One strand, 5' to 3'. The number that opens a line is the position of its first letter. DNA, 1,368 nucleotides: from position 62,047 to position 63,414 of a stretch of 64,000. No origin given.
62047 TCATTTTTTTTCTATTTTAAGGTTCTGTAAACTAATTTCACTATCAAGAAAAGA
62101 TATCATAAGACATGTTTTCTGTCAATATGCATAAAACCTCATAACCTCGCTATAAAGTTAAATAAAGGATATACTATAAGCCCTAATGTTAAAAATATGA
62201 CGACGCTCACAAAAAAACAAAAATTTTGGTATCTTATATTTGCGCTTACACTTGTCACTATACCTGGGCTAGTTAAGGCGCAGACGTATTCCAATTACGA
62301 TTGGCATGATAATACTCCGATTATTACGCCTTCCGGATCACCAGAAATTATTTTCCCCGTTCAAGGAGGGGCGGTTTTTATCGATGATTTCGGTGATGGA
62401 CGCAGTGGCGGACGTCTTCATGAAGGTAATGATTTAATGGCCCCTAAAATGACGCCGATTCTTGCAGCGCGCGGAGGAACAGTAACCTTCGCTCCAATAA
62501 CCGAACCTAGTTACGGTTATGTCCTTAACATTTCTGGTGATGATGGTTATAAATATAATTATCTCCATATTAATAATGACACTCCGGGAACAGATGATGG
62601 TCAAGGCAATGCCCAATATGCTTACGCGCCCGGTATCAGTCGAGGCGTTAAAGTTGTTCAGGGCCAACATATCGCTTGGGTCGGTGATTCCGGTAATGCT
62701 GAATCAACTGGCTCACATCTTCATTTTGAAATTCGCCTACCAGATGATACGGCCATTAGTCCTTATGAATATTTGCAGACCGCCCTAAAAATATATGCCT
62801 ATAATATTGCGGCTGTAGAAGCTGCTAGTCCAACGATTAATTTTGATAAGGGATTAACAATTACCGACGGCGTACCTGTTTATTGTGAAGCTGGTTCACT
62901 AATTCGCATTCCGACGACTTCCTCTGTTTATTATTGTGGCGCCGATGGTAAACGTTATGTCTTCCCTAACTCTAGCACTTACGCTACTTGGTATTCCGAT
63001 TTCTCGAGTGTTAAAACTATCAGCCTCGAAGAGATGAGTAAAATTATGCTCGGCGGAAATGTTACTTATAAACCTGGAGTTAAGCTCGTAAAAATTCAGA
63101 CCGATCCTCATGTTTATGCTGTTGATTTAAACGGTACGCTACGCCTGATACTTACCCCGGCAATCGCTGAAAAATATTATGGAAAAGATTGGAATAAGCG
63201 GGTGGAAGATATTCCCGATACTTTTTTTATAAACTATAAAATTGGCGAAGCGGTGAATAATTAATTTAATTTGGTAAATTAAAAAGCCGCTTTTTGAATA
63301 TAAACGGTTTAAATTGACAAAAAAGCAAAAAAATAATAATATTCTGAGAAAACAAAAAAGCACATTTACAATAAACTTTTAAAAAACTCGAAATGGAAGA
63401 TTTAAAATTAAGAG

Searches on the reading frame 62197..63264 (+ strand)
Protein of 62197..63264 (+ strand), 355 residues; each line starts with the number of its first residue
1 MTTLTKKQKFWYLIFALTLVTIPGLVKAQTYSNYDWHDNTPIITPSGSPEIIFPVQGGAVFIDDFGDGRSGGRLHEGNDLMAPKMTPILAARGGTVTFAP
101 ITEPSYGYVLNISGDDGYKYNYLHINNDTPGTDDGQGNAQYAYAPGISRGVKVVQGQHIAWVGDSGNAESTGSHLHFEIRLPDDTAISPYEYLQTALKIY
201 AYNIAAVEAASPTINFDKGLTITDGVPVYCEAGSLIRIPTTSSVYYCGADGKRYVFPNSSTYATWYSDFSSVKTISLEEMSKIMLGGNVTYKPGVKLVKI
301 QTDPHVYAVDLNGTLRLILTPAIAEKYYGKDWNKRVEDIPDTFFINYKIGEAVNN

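Call 11: search_protein_families(library=pfam, proteins=[window:62197-63264:+], max_evalue=0.001)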
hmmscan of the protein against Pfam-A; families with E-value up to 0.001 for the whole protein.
window:62197-63264:+ (355 aa): 1 family
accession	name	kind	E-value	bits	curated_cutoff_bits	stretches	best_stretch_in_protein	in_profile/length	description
PF01551.29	Peptidase_M23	-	1.1e-16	61.2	28.7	1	74-186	2-93/96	Peptidase family M23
